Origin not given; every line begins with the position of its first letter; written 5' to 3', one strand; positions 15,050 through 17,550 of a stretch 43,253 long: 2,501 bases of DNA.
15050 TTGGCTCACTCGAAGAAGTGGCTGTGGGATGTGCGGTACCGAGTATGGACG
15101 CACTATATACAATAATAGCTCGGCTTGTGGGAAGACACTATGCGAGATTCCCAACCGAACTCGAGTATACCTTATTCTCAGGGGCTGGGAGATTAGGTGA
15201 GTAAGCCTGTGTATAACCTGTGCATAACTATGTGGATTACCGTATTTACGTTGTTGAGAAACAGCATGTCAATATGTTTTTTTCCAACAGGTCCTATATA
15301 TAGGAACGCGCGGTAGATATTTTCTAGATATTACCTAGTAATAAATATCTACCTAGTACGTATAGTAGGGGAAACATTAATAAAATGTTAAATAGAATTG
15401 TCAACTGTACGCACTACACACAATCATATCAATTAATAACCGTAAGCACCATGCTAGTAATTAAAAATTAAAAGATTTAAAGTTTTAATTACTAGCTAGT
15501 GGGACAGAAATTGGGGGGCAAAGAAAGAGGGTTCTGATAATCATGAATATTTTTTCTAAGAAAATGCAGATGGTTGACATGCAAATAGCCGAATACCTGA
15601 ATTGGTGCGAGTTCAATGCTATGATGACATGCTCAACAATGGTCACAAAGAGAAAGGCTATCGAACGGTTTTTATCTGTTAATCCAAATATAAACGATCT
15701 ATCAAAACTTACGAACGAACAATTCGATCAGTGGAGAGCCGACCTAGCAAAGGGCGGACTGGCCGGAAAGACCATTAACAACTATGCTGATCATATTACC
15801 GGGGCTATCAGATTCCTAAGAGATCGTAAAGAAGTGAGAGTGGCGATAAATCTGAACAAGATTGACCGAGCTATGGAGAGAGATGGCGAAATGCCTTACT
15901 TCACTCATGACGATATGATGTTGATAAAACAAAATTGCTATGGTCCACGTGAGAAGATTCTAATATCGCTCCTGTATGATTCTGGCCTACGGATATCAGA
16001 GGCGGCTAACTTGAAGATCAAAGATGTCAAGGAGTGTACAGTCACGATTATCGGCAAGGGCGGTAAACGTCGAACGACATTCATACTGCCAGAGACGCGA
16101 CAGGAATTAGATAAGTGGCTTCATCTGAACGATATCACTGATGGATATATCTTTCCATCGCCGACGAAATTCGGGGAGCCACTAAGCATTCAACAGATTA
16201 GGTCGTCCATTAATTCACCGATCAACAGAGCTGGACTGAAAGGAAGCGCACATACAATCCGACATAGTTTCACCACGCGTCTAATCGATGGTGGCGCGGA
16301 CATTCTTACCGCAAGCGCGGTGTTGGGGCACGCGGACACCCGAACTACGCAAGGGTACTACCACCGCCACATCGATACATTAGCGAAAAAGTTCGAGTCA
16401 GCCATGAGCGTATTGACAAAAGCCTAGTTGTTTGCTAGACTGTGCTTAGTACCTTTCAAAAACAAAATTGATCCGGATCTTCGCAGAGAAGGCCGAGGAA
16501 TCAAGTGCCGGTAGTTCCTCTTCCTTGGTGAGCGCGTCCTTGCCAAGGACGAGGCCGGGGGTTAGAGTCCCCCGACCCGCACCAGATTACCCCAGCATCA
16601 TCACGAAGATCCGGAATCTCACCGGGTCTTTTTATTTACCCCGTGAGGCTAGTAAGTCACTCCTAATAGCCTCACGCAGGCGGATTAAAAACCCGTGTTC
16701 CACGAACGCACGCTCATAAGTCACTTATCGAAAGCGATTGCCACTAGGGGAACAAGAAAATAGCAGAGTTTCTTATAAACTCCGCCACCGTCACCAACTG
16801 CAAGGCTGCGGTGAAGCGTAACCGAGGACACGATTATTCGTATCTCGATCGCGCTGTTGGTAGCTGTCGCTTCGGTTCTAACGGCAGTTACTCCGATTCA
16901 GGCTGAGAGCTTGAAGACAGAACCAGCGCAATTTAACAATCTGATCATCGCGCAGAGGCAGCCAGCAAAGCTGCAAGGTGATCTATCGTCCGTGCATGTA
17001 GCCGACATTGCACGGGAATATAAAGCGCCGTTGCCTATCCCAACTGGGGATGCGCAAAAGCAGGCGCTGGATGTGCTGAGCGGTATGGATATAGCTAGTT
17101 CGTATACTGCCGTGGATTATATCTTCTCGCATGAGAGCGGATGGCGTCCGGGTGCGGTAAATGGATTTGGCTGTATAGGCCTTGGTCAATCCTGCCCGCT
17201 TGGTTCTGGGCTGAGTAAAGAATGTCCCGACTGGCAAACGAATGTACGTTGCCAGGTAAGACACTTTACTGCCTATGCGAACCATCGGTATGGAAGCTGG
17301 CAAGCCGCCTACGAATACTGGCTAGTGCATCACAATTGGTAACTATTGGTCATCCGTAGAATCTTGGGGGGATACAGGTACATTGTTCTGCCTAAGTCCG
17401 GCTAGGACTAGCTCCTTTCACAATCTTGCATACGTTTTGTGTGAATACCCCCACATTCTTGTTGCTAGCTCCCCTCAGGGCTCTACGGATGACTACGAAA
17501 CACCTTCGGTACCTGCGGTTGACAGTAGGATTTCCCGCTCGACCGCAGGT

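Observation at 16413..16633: Strong promoter into the attP/tRNA-like region, with a 12-bp long-range helix mutually exclusive with a terminator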

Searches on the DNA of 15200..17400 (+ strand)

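Call 4: search_rna_families(source=window, start=16300, end=16900, threshold=evalue, max_evalue=10, show_alignments=4)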
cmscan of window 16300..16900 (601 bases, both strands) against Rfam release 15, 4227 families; matches with E-value up to 10: 2.
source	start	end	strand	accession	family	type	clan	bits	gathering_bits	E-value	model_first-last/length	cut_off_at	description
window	16507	16581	+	RF00005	tRNA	Gene; tRNA;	CL00001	27.7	29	0.0013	1-71/71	no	tRNA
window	16618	16658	-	RF01361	CRISPR-DR48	Gene; CRISPR;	-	18.7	50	1.8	1-37/37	no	CRISPR RNA direct repeat element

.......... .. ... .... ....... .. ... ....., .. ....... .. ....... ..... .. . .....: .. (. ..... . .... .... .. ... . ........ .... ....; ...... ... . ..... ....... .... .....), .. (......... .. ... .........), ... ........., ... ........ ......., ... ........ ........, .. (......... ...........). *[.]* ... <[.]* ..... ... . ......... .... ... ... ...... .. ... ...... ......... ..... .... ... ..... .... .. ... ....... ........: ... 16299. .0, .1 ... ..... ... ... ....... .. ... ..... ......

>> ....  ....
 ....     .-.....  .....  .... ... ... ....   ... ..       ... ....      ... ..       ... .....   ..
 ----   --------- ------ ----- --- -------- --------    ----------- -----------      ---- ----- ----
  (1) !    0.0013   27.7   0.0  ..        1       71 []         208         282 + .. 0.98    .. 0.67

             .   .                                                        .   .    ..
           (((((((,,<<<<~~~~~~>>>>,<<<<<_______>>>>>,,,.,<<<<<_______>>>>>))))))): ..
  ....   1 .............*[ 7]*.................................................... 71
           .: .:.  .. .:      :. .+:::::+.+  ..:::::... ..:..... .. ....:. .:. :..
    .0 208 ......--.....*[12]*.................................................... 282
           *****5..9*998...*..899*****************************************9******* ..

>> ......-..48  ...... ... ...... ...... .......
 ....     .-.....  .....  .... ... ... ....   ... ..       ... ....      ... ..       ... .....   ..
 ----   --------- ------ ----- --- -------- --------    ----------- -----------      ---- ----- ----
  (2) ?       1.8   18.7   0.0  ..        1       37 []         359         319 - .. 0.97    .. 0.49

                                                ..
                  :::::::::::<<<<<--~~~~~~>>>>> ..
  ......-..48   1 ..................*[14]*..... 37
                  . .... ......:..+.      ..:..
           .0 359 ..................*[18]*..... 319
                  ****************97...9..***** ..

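Call 5: search_dna_similar(query=window:15200-17400:+, collection=phages, mode=distant, max_rows=30)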
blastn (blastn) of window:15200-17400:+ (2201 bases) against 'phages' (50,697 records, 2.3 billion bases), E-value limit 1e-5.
No match.

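Call 46: search_rna_families(sources=[L012, L013, L014, L015, L016, L017, L019, L020, L046], threshold=evalue, max_evalue=1, show_alignments=3)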
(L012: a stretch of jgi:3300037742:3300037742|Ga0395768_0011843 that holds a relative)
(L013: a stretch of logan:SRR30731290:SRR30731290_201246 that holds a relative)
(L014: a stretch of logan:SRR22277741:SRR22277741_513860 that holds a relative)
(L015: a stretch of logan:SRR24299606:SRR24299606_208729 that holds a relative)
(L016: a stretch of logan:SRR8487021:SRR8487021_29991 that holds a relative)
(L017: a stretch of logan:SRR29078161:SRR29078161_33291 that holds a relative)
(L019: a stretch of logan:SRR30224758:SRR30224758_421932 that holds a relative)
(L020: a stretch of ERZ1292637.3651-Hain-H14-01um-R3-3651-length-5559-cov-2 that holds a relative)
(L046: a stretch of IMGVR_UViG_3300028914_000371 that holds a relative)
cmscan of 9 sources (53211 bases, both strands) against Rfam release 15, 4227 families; matches with E-value up to 1: 5.
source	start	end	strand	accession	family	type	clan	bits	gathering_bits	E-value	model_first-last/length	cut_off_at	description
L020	2512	2585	-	RF00005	tRNA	Gene; tRNA;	CL00001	68.9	29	5.1e-13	1-71/71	no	tRNA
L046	489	560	-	RF00005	tRNA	Gene; tRNA;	CL00001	62.5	29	3.1e-11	1-71/71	no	tRNA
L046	567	640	-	RF00005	tRNA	Gene; tRNA;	CL00001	48.2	29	2.6e-07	1-71/71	no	tRNA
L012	5008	5078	+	RF00005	tRNA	Gene; tRNA;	CL00001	35.4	29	0.00084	1-71/71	no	tRNA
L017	5004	5071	+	RF00005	tRNA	Gene; tRNA;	CL00001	25.3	29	0.51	1-71/71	no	tRNA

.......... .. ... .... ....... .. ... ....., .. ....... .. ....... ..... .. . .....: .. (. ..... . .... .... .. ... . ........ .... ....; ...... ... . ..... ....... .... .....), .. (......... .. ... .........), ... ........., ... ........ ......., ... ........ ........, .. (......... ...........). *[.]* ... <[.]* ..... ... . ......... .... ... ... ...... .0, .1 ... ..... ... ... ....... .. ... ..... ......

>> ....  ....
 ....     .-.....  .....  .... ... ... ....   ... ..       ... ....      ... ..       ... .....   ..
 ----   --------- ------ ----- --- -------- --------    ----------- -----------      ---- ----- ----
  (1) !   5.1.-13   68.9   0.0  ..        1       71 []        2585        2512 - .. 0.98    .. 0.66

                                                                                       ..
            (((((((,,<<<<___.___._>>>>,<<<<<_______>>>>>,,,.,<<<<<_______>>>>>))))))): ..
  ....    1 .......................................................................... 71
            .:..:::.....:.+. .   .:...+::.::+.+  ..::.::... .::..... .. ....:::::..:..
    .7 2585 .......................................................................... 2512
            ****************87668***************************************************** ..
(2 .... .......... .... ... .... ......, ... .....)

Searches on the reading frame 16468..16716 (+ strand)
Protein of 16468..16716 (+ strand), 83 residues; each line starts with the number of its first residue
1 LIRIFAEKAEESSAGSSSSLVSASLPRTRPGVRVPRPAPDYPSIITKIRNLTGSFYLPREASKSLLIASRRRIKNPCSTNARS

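Call 17: search_protein_families(library=pfam, proteins=[window:16468-16716:+], max_evalue=0.01)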
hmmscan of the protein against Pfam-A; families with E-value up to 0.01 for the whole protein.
window:16468-16716:+ (83 aa): 0 families
